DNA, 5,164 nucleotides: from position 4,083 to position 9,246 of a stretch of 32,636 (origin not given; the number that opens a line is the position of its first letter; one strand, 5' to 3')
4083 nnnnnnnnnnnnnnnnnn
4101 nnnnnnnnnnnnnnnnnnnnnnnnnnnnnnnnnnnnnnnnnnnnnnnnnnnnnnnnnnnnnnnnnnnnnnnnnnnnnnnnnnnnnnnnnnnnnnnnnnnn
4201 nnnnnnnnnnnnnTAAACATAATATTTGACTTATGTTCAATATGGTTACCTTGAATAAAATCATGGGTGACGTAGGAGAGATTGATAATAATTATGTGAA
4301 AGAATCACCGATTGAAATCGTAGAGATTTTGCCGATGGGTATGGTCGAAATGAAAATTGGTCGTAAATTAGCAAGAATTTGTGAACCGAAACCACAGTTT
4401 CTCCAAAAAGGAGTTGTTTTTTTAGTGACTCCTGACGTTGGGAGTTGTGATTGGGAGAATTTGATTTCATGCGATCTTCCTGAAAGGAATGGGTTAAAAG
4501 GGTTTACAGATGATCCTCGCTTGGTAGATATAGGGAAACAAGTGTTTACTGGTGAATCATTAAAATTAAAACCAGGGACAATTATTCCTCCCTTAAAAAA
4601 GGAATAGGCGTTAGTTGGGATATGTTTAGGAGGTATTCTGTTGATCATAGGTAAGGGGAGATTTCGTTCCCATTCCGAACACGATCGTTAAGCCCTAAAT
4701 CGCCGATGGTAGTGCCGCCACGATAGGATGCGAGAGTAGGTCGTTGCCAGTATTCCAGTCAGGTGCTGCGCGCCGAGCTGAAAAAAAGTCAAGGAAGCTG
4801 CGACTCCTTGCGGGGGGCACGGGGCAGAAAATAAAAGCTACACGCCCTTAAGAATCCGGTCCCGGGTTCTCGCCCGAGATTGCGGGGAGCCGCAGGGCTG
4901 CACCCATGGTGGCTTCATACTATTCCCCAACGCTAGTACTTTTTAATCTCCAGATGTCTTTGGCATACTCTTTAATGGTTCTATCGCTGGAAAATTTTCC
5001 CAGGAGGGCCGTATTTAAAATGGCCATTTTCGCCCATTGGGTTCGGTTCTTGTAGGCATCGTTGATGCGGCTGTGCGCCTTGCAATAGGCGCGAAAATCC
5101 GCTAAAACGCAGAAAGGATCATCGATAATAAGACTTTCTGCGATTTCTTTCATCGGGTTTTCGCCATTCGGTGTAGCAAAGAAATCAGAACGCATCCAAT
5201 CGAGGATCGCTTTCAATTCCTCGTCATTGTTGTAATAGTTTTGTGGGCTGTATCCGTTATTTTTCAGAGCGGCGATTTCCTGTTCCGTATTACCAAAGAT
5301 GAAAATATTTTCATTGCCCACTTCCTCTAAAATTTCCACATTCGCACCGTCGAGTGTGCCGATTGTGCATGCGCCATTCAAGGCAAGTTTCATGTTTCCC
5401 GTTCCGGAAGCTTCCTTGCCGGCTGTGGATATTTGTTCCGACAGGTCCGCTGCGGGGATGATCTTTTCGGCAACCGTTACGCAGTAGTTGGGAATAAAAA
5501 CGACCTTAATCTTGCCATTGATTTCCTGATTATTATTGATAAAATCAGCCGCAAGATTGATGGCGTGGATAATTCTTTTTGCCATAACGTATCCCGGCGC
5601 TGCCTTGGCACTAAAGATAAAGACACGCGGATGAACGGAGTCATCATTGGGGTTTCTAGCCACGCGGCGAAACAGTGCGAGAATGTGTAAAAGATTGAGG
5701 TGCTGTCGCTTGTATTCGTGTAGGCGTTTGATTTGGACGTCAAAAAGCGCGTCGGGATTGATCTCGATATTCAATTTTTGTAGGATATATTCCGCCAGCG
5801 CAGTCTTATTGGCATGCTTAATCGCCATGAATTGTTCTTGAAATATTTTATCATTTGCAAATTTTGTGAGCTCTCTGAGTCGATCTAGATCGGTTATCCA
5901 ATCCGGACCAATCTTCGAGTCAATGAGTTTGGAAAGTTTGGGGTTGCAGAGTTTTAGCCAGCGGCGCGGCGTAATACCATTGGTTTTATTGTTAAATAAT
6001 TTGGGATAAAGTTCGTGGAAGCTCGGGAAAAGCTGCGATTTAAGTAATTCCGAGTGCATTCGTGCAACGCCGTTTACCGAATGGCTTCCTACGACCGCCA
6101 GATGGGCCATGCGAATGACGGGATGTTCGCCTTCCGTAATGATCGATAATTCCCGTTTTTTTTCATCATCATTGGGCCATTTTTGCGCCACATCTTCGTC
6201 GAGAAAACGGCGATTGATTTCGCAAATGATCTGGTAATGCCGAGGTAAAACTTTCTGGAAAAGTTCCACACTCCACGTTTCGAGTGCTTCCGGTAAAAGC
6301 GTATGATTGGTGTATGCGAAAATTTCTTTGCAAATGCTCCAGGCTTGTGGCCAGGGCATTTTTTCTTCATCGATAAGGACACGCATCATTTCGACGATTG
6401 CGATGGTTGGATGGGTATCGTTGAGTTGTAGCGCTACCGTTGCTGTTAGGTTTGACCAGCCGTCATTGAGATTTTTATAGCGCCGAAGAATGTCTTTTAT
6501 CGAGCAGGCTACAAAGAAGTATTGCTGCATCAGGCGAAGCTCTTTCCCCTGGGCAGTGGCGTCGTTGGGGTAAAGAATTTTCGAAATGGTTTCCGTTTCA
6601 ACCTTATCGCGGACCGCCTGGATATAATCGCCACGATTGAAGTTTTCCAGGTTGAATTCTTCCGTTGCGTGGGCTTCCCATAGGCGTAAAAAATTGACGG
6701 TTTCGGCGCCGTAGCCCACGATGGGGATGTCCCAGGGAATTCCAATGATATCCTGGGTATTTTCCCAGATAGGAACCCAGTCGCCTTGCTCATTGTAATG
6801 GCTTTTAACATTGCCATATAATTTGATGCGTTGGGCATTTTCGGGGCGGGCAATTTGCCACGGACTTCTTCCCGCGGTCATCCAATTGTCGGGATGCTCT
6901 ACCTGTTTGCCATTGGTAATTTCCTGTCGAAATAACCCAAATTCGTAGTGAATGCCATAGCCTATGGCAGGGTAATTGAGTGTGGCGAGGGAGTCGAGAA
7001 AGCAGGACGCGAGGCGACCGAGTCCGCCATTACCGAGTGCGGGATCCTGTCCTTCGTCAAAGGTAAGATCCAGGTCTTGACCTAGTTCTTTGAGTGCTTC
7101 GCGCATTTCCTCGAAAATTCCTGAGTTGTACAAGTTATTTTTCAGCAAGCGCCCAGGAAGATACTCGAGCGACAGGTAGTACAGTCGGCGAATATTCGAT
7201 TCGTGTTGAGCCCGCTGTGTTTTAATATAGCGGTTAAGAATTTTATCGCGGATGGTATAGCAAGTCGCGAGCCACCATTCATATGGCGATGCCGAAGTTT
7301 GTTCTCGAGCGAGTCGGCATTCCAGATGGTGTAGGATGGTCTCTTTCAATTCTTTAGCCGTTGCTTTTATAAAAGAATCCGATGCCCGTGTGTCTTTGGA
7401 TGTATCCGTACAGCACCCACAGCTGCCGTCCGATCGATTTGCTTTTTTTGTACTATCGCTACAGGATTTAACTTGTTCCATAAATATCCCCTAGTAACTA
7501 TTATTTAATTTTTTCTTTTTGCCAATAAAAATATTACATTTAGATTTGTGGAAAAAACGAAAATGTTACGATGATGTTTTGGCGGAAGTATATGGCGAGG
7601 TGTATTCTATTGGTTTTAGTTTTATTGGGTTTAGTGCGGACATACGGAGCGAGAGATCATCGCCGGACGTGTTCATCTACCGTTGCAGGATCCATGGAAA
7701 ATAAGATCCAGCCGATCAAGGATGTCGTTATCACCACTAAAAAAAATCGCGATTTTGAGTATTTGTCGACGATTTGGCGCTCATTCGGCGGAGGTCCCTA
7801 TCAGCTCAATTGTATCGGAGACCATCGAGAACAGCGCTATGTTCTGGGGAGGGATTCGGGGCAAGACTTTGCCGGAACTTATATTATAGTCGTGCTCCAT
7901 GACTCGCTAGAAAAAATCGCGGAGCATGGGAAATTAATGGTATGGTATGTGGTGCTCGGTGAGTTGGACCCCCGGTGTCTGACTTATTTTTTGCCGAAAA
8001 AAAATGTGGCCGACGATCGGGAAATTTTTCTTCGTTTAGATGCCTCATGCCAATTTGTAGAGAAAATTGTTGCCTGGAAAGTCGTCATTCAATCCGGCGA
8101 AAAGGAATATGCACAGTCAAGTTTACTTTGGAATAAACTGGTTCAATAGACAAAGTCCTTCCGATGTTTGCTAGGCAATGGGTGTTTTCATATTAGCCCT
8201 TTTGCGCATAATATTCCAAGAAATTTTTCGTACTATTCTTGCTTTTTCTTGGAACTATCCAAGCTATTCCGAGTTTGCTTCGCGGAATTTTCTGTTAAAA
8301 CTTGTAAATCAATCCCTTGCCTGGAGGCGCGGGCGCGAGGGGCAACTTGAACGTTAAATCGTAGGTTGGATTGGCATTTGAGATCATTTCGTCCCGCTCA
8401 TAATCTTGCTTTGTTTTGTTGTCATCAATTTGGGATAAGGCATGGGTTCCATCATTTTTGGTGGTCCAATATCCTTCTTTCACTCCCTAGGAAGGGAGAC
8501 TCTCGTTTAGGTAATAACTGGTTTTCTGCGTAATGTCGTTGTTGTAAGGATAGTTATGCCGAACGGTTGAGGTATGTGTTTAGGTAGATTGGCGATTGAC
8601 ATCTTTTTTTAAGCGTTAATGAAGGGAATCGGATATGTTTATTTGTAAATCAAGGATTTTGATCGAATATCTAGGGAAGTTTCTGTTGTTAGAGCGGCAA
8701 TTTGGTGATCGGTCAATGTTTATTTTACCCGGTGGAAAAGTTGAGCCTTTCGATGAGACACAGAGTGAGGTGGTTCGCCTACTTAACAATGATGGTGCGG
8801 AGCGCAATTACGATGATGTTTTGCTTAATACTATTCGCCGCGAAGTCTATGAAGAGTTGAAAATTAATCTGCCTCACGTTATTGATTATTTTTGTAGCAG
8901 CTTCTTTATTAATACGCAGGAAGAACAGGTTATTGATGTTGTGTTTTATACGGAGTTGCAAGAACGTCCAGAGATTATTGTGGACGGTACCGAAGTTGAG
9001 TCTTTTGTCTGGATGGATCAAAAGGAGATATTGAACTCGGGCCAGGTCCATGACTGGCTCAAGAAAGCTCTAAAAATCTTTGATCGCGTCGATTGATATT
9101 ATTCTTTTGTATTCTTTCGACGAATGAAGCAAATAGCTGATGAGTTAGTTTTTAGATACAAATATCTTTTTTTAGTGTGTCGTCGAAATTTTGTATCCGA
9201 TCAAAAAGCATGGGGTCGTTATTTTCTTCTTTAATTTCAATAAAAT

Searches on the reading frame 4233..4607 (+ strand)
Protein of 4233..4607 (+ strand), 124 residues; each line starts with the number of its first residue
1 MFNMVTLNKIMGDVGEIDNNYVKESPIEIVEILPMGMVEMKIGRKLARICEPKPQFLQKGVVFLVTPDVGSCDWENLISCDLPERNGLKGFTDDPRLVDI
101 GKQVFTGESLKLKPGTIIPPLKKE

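Call 3: search_protein_families(library=pfam, proteins=[window:4233-4607:+], max_evalue=10)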
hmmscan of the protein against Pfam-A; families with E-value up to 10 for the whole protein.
window:4233-4607:+ (124 aa): 0 families

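Call 4: search_protein_families(library=ncbifam, proteins=[window:4233-4607:+], max_evalue=10)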
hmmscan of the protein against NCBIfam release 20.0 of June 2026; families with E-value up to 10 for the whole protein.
window:4233-4607:+ (124 aa): 0 families

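Call 39: find_homologous_proteins(query=A4, max_evalue=0.01)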
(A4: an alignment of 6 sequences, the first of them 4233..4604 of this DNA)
Query A4 (6 sequences) (124 aa, profile of the alignment): 33 proteins with E <= 0.01 among 4879 candidates.
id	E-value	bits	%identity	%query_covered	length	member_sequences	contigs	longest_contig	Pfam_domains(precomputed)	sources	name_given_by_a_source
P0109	4.7e-57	209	62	86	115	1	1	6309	-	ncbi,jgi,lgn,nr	ncbi:MAG: hypothetical protein LBB25_02795 [Holosporaceae bacterium]|jgi:hypothetical protein|nr:hyp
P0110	8.0e-57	208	59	92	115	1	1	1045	-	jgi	jgi:hypothetical protein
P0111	9.7e-56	205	59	92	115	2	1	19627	-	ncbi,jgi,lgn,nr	ncbi:MAG: hypothetical protein LBD60_02390 [Puniceicoccales bacterium]|jgi:hypothetical protein|nr:h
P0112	5.2e-54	199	57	92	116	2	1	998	-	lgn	-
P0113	8.0e-54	199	100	92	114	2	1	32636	-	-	-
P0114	5.4e-53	196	61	82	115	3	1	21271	-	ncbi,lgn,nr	ncbi:MAG: hypothetical protein LBD60_02135 [Puniceicoccales bacterium]|nr:hypothetical protein [Puni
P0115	1.1e-52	195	54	92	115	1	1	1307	-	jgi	jgi:hypothetical protein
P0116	3.3e-52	193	63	90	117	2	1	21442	-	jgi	jgi:hypothetical protein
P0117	8.5e-52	192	64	83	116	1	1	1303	-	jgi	jgi:hypothetical protein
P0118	2.0e-50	188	83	92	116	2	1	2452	-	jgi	jgi:hypothetical protein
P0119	3.7e-50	187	56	87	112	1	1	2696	-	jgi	jgi:hypothetical protein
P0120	1.1e-48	182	53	95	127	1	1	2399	-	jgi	jgi:hypothetical protein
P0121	1.6e-48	182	59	80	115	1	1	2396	-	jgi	jgi:hypothetical protein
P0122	1.9e-48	181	71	91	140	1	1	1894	-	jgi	jgi:hypothetical protein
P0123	5.0e-47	177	68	92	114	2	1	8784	-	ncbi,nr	ncbi:MAG: hypothetical protein LBK24_01385 [Puniceicoccales bacterium]|nr:hypothetical protein [Puni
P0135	1.5e-17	82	43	82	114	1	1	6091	-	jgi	jgi:hypothetical protein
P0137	7.6e-17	79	39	78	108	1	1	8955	-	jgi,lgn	jgi:hypothetical protein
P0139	1.4e-16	79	39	82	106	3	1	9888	-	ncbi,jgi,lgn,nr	ncbi:MAG: hypothetical protein LBF49_02265 [Puniceicoccales bacterium]|jgi:hypothetical protein|nr:h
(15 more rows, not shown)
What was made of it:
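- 4233..4607 (+): Partner ORF (124 aa from ATG 4233; more likely 114 aa from ATG 4263), pI about 5.1, about 12.7 kDa; proposed cognate inhibitor of the ART core. There are 33 homologues (call 39).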

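Call 48: find_encoding_contigs(protein=P0139, flank=5000, max_places=3)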
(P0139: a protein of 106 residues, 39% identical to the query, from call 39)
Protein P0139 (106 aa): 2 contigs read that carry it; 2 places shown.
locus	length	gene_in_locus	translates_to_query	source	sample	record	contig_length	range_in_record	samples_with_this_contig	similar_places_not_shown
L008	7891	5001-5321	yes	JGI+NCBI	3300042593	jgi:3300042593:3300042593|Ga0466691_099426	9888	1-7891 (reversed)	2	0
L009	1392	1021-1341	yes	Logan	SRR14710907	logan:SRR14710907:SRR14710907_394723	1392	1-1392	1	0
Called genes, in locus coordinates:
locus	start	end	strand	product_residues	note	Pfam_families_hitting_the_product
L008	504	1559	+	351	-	-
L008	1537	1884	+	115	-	-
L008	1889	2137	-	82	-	-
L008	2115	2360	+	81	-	-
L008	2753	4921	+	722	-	-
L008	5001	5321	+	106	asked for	-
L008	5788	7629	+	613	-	-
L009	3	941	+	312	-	?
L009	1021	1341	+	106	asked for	-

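Call 49: find_encoding_contigs(protein=P0137, flank=5000, max_places=3)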
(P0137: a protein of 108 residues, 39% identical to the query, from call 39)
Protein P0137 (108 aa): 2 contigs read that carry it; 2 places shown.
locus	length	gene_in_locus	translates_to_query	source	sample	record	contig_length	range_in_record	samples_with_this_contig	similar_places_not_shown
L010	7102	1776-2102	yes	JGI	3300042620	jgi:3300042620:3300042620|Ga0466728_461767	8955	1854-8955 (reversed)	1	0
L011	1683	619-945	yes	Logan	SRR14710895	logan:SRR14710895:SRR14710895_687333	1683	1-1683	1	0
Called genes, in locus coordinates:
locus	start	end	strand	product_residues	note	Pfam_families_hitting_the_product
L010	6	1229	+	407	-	PF14579:HHH_6, PF01336:tRNA_anti-codon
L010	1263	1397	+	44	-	-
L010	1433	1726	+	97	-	-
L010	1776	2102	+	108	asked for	-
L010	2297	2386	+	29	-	-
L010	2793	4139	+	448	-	PF01546:Peptidase_M20, PF07687:M20_dimer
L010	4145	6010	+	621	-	PF03717:PBP_dimer, PF00905:Transpeptidase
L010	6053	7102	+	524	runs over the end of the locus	PF13510:Fer2_4, PF10588:NADH-G_4Fe-4S_3 (weak), PF22117:Fer4_Nqo3, PF22151:Fer4_NDSU1, PF00384:Molybdopterin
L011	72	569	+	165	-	-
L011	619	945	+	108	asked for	-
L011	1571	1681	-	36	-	?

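Call 50: find_encoding_contigs(protein=P0135, flank=5000, max_places=3)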
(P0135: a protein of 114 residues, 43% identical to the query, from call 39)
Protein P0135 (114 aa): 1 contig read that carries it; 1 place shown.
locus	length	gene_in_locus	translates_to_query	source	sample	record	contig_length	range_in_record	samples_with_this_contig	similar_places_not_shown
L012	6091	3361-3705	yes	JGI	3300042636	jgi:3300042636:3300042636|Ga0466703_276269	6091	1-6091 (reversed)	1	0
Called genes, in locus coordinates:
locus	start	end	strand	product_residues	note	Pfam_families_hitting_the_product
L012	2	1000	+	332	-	?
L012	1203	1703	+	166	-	-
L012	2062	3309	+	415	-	-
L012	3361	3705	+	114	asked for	-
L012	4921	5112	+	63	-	-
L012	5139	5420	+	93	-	-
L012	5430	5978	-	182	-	-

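Call 53: search_solved_structures(query=A4, max_evalue=10, show_alignments=2)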
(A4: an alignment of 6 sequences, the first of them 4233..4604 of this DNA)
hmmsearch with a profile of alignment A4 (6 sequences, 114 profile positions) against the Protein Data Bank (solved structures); distinct sequences matched with E-value up to 10: 0.
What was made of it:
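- The partner has no DNA-binding or hydrolase domain (calls 3, 4, 53).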

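Call 54: search_protein_families(library=padloc, proteins=[window:4233-4607:+], max_evalue=1)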
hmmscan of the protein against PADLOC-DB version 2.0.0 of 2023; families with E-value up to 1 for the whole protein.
window:4233-4607:+ (124 aa): 0 families

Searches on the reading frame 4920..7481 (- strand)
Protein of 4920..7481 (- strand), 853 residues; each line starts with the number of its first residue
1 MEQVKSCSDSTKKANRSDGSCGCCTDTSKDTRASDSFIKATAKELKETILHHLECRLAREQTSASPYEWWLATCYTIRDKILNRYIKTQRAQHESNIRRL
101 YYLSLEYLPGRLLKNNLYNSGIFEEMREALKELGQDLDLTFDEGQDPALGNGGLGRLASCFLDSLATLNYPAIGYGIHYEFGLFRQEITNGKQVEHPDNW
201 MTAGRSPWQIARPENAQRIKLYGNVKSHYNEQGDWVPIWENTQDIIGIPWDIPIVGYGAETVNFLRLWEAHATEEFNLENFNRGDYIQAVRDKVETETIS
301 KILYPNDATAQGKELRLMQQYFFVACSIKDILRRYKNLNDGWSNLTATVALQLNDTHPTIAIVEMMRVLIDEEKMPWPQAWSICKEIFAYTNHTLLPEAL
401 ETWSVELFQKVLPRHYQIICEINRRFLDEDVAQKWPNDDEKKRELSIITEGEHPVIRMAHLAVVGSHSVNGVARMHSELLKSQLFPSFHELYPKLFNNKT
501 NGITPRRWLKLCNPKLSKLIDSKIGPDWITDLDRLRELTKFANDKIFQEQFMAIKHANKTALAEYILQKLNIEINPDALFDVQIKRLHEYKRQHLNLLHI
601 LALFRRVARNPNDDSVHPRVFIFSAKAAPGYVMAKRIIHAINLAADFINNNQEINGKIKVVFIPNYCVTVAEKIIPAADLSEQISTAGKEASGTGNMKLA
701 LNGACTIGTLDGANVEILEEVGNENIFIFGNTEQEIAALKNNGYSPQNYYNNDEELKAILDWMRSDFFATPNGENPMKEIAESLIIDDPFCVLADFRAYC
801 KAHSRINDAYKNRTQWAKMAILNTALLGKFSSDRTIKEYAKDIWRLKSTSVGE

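Call 45: search_protein_families(library=pfam, proteins=[window:4920-7481:-], max_evalue=0.001)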
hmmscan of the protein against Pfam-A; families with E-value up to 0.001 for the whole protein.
window:4920-7481:- (853 aa): 1 family
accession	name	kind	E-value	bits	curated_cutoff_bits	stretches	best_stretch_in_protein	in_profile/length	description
PF00343.26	Phosphorylase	-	0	1070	27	1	130-845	1-712/713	Carbohydrate phosphorylase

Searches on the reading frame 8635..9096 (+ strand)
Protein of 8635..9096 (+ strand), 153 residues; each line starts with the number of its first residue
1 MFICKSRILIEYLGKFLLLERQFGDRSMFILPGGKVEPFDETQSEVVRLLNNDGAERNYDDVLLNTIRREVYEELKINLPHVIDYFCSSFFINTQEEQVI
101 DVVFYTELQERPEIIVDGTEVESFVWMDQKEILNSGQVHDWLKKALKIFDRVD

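Call 45: search_protein_families(library=pfam, proteins=[window:8635-9096:+], max_evalue=0.001)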
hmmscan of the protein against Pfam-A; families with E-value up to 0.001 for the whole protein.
window:8635-9096:+ (153 aa): 1 family
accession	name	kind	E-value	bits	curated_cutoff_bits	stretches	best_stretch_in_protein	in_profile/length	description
PF00293.34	NUDIX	-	3.1e-09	37.4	21.1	1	14-142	15-127/134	NUDIX domain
